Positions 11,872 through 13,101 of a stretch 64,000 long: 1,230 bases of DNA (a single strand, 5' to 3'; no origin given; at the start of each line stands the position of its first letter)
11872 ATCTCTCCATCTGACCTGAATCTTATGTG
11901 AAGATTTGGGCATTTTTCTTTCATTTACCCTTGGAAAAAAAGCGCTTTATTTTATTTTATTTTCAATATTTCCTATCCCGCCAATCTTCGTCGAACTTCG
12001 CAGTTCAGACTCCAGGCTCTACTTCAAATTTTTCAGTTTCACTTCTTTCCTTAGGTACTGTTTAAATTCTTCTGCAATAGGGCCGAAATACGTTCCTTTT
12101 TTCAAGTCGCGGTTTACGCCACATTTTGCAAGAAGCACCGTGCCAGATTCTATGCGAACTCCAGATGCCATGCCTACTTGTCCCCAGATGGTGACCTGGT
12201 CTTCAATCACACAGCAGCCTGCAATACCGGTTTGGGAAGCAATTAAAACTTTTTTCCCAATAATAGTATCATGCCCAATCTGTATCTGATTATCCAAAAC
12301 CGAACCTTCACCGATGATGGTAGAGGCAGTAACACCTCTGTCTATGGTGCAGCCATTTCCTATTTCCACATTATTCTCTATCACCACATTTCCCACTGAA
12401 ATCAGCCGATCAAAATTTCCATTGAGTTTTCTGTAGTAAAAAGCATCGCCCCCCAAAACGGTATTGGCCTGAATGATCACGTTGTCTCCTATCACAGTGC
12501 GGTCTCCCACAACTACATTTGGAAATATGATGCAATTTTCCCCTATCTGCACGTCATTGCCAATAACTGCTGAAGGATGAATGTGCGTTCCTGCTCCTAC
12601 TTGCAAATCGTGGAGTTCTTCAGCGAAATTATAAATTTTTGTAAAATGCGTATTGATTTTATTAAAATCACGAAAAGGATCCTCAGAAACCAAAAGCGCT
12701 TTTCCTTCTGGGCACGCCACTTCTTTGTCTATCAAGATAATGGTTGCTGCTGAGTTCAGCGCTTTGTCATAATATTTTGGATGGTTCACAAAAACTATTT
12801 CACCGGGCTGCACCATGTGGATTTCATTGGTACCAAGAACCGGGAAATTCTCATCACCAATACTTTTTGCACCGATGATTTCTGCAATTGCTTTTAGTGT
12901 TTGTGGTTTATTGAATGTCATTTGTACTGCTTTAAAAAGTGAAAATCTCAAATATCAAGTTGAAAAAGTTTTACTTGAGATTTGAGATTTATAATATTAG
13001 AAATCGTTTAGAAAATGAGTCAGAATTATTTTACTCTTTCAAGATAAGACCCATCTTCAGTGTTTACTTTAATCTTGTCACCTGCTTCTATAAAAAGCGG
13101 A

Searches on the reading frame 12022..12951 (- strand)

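Call 69: search_protein_families(library=ncbifam, proteins=[window:12022-12951:-], max_evalue=1e-10)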
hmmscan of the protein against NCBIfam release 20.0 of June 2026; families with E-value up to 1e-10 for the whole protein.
window:12022-12951:- (310 aa): 6 families
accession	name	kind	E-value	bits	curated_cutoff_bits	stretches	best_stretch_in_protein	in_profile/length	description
NF002060.0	PRK00892.1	subfamily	1.1e-68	231.9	207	1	115-310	131-329/345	UDP-3-O-(3-hydroxymyristoyl)glucosamine N-acyltransferase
TIGR01853.1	lipid_A_lpxD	equivalog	2.3e-63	214.1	242.5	1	114-309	121-318/325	UDP-3-O-(3-hydroxymyristoyl)glucosamine N-acyltransferase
TIGR03570.1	NeuD_NnaD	subfamily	4.8e-21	75.3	160.8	1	109-222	75-189/202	NeuD/PglB/VioB family sugar acetyltransferase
NF003657.0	PRK05289.1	equivalog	3.6e-20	72.2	226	1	118-283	18-179/264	acyl-ACP--UDP-N-acetylglucosamine O-acyltransferase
TIGR01852.1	lipid_A_lpxA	equivalog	2.4e-17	63.1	231.05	1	123-283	6-174/254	acyl-ACP--UDP-N-acetylglucosamine O-acyltransferase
NF010935.0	PRK14355.1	equivalog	3e-13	49.2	718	0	215-293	261-333/459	bifunctional UDP-N-acetylglucosamine diphosphorylase/glucosamine-1-phosphate N-acetyltransferase GlmU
